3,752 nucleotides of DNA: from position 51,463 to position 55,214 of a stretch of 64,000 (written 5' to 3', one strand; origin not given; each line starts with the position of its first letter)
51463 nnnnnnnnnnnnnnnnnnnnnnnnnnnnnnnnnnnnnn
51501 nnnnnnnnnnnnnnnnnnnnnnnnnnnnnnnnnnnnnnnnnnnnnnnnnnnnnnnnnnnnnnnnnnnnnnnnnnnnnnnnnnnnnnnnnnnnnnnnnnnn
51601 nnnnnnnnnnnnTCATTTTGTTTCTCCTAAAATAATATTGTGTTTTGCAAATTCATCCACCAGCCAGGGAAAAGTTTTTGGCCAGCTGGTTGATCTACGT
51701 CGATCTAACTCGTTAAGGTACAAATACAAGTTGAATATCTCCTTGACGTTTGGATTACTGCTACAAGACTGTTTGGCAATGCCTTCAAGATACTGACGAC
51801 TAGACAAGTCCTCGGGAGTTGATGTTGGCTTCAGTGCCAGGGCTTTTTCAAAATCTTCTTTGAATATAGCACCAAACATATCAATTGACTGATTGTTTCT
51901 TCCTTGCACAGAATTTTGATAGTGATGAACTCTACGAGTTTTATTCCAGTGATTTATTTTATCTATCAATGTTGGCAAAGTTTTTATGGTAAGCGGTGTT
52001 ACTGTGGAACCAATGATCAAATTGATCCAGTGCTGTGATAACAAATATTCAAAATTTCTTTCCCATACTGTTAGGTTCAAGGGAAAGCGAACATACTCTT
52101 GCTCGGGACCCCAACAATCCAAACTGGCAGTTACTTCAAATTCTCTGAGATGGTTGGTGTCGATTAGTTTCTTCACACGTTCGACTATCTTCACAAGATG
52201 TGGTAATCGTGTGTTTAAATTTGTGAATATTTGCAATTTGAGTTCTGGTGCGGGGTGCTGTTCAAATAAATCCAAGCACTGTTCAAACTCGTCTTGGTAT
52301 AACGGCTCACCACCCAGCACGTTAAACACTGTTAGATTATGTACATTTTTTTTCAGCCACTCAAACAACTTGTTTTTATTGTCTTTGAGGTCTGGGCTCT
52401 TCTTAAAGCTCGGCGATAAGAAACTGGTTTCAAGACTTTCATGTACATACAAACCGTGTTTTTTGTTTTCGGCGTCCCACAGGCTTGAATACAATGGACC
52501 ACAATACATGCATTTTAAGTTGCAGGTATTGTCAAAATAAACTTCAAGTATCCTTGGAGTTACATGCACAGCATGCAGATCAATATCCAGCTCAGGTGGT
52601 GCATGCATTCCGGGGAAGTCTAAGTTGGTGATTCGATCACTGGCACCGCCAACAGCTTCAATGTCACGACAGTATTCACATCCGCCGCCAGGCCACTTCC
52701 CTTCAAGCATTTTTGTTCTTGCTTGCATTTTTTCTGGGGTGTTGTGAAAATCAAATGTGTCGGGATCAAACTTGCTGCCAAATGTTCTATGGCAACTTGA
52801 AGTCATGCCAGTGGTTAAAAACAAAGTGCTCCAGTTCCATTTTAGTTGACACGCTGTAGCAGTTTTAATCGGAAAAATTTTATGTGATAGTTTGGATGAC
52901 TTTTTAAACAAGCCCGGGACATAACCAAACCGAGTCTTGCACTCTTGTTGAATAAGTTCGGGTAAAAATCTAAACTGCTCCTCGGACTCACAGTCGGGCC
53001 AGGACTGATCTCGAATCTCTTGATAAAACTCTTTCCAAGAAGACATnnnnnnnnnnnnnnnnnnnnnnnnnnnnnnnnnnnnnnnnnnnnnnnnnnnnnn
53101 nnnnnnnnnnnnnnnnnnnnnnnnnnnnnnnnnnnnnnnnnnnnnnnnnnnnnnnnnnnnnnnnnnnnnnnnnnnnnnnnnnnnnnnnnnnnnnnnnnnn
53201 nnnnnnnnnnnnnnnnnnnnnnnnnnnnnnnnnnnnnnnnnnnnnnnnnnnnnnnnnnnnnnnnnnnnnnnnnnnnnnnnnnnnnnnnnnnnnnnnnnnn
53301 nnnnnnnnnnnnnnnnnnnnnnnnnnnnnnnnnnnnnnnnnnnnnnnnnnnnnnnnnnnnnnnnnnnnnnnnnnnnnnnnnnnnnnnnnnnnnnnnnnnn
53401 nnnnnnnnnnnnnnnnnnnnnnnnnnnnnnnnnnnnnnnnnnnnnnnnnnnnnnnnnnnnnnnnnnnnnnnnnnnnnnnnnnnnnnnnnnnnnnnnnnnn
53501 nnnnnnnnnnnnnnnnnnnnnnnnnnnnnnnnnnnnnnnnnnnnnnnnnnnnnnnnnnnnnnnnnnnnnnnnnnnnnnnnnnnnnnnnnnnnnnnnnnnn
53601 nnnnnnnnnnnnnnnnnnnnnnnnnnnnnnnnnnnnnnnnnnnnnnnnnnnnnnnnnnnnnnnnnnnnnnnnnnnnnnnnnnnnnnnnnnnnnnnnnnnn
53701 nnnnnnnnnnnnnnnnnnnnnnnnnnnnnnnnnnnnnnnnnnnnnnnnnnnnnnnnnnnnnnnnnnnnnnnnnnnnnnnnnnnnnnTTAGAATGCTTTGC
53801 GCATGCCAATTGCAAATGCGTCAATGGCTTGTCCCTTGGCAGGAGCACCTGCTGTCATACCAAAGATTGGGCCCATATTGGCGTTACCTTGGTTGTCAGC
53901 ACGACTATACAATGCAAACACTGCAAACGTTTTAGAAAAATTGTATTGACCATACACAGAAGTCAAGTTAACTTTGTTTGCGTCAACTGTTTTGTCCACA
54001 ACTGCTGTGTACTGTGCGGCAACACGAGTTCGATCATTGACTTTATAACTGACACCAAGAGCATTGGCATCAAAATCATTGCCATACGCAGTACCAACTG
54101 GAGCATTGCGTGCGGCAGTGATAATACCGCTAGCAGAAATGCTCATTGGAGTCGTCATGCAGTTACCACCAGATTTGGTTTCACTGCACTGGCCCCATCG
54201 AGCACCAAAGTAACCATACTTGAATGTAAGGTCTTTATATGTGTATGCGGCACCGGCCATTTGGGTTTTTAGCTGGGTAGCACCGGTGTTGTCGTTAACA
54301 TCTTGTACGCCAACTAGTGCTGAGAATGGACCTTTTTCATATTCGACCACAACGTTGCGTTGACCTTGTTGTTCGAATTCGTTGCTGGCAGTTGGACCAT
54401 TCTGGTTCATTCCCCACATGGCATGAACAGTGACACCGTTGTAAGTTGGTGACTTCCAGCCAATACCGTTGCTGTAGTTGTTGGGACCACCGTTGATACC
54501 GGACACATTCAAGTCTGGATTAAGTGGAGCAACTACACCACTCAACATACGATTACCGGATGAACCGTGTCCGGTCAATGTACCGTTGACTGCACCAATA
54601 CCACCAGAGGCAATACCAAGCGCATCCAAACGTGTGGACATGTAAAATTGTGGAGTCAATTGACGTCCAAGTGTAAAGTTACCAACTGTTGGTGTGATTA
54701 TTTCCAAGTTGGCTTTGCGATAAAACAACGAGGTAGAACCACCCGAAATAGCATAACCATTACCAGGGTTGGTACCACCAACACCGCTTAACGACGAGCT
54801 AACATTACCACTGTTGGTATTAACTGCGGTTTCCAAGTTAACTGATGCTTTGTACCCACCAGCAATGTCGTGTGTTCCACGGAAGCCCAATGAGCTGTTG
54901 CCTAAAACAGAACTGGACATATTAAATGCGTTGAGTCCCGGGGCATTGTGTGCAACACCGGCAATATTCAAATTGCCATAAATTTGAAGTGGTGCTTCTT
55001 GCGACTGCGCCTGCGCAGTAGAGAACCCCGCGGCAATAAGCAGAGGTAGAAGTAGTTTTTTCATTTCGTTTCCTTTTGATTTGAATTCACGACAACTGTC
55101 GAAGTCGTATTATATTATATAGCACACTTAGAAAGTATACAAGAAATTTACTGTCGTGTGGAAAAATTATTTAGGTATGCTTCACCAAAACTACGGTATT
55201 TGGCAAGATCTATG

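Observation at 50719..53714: Integrated redox/metal/cofactor locus: ahpC - rSAM - ahpD - Mn riboswitch - small ORF - pqqA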

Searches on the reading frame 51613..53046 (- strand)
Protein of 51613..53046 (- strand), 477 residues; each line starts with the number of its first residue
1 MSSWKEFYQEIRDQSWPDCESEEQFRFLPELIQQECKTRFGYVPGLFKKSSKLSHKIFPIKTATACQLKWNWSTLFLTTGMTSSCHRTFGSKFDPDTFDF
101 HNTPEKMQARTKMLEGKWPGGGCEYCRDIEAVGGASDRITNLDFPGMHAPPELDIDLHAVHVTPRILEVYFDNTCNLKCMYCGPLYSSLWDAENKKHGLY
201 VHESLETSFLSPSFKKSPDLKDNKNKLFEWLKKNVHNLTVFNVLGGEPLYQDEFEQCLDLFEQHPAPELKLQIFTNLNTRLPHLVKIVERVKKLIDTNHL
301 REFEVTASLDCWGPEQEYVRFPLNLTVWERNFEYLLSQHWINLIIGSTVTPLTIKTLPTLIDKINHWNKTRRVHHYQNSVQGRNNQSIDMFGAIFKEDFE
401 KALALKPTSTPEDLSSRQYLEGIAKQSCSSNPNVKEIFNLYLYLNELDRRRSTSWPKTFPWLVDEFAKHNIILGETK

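Call 4: search_protein_families(library=ncbifam, proteins=[window:51613-53046:-], max_evalue=0.01)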
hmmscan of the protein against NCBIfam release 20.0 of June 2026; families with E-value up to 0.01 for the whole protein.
window:51613-53046:- (477 aa): 4 families
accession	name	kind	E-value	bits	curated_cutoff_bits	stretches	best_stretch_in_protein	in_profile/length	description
NF033640.1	N_Twi_rSAM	subfamily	5.8e-64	216.6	170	1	64-462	3-394/398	twitch domain-containing radical SAM protein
TIGR02495.1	NrdG2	equivalog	0.00013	21.3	131.15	0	223-277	48-99/193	anaerobic ribonucleoside-triphosphate reductase activating protein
TIGR03963.1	rSAM_QueE_Clost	equivalog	0.0011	18.7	260.1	0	224-296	53-121/219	putative 7-carboxy-7-deazaguanine synthase QueE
TIGR02826.1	RNR_activ_nrdG3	equivalog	0.0031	17.4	151.7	0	215-292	39-112/148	anaerobic ribonucleoside-triphosphate reductase activating protein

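Call 5: search_protein_families(library=pfam, proteins=[window:51613-53046:-], max_evalue=0.01)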
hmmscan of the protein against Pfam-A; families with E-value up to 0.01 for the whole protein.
window:51613-53046:- (477 aa): 1 family
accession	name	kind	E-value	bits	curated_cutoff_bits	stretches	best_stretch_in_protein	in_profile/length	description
PF04055.27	Radical_SAM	-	0.00029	21.5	29.5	1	173-298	5-101/166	Radical SAM superfamily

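Call 13: search_dna_similar(query=window:51613-53046:-, collection=phages, mode=protein)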
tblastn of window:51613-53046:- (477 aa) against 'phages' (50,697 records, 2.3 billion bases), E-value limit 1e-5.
Records with a match: 1; places in all: 2; records where one place covers at least 80% of the query: 0.
Best place of each record, by identity: <60% 1.
By first word of the organism name: Ralstonia 1.
By host as written in the record: Ralstonia solanacearum 1.
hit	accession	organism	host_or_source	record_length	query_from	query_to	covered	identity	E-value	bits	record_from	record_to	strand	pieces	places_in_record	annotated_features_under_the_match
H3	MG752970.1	Ralstonia phage RsoM2USA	Ralstonia solanacearum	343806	62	336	58%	33.0%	7e-30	129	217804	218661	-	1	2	hypothetical protein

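Call 15: find_related_loci(query=window:51613-53046:-, collection=viral_contigs, flank=6000)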
Query window:51613-53046:- (477 aa) in viral_contigs; peptide patterns used: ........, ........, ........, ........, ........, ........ (x = any residue, [..] = any of these).
4 stretches matched a pattern; 4 encode a relative of the query (tblastn E <= 1e-3); 4 distinct loci.
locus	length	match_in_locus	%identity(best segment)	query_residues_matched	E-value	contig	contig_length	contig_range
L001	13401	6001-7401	63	1-471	0e+0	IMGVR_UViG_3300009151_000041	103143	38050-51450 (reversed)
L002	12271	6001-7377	58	1-462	0e+0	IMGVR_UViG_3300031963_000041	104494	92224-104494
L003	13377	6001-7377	58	1-462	0e+0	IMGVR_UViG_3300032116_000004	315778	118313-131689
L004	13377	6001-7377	58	1-462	0e+0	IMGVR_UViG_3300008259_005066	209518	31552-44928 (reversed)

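Call 16: find_homologous_proteins(query=window:51613-53046:-)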
Query window:51613-53046:- (477 aa): 2717 proteins with E <= 0.001 among 6293 candidates; the best 120 are listed.
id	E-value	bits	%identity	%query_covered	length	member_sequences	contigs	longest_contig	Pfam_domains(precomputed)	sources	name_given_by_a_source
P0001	0.0e+0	1137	100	100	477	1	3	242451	-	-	-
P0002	4.0e-287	971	86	100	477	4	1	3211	-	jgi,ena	jgi:organic radical activating enzyme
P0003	2.8e-225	767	68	100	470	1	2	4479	-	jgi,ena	-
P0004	1.0e-224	765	67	99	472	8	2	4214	-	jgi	-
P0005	1.6e-224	764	67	99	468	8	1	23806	PF04055.28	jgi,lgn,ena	-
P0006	3.5e-224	763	67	99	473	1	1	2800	-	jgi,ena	jgi:hypothetical protein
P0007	6.2e-224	762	68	99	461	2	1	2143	-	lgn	-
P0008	1.1e-222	758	67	99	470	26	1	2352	PF04055.28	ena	-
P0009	2.5e-222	757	67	99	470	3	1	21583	-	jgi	-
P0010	7.0e-222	756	68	99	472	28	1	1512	-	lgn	-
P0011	7.2e-222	756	67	100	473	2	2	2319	-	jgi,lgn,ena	jgi:organic radical activating enzyme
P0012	8.2e-222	755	67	99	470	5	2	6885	PF04055.28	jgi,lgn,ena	jgi:hypothetical protein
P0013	1.7e-221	754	65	99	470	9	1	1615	-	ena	-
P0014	2.6e-221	754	68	99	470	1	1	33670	PF04055.28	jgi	-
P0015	3.1e-221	753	66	99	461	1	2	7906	-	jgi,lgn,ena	jgi:hypothetical protein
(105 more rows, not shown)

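Call 18: find_encoding_contigs(protein=P0002, flank=6000, max_places=4)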
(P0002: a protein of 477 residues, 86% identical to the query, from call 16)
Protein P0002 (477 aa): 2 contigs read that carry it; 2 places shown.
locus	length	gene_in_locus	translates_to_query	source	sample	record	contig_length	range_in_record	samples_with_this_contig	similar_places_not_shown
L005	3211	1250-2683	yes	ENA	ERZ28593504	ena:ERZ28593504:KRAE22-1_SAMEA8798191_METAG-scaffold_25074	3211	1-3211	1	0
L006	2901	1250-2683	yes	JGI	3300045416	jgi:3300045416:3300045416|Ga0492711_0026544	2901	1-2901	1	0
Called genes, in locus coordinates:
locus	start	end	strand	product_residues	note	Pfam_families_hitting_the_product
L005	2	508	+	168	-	?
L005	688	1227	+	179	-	PF00578:AhpC-TSA, PF08534:Redoxin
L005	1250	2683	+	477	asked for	-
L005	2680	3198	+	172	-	PF02627:CMD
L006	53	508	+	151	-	PF13609:Porin_4 (faint)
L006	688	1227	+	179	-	PF00578:AhpC-TSA, PF08534:Redoxin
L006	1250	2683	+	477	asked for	-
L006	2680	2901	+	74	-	?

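Call 19: find_encoding_contigs(protein=P0005, flank=6000, max_places=3)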
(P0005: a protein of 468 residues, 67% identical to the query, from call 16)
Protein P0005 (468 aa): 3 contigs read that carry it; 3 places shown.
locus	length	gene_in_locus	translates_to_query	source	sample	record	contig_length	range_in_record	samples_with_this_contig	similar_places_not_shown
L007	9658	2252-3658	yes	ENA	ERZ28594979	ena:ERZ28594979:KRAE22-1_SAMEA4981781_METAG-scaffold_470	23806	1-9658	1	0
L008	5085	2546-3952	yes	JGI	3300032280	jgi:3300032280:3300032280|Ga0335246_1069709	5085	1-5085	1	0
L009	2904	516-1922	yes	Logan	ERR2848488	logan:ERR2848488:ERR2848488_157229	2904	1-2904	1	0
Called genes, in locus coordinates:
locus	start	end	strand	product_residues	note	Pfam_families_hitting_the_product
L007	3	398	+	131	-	?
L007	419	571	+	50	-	-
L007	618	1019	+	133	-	-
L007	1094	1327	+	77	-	-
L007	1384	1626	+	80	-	-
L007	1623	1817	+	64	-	-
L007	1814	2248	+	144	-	-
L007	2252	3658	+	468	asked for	PF04055:Radical_SAM (weak)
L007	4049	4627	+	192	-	PF07486:Hydrolase_2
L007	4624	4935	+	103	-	-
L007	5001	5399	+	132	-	-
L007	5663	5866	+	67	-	-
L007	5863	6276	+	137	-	-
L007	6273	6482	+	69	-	-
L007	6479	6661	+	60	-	-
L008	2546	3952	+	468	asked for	PF04055:Radical_SAM (weak)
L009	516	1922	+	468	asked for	PF04055:Radical_SAM (weak)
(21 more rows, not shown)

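Call 60: find_encoding_contigs(protein=P0001, flank=5000, max_places=5)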
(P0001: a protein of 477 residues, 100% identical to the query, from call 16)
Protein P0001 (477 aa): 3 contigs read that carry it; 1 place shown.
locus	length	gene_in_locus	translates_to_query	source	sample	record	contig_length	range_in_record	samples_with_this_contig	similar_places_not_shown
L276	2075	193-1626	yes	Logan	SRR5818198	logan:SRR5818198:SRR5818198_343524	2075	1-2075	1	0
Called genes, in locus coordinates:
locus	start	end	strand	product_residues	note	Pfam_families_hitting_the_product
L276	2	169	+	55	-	?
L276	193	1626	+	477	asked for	-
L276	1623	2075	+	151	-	?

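Call 64: search_solved_structures(query=window:51613-53046:-, max_evalue=1)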
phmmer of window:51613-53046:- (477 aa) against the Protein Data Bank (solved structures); distinct sequences matched with E-value up to 1: 0.

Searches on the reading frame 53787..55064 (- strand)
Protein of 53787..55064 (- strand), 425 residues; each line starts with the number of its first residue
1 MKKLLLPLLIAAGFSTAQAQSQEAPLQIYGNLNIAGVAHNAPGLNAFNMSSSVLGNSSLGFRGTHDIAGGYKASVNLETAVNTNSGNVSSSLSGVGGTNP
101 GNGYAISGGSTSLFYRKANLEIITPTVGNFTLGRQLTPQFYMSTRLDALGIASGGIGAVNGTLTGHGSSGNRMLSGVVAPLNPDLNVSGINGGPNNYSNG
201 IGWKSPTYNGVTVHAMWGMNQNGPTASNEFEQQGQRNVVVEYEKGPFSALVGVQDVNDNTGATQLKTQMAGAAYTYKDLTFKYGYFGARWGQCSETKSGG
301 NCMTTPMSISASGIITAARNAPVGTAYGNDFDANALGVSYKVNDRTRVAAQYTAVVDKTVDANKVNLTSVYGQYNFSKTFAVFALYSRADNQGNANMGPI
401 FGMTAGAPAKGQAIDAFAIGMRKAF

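Call 4: search_protein_families(library=ncbifam, proteins=[window:53787-55064:-], max_evalue=0.01)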
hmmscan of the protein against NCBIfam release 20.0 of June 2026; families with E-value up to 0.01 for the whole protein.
window:53787-55064:- (425 aa): 0 families

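Call 5: search_protein_families(library=pfam, proteins=[window:53787-55064:-], max_evalue=0.01)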
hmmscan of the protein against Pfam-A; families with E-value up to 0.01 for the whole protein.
window:53787-55064:- (425 aa): 1 family
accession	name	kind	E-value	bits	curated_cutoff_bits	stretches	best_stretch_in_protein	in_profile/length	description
PF13609.12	Porin_4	-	1.5e-28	100.9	27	1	12-393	7-309/310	Gram-negative porin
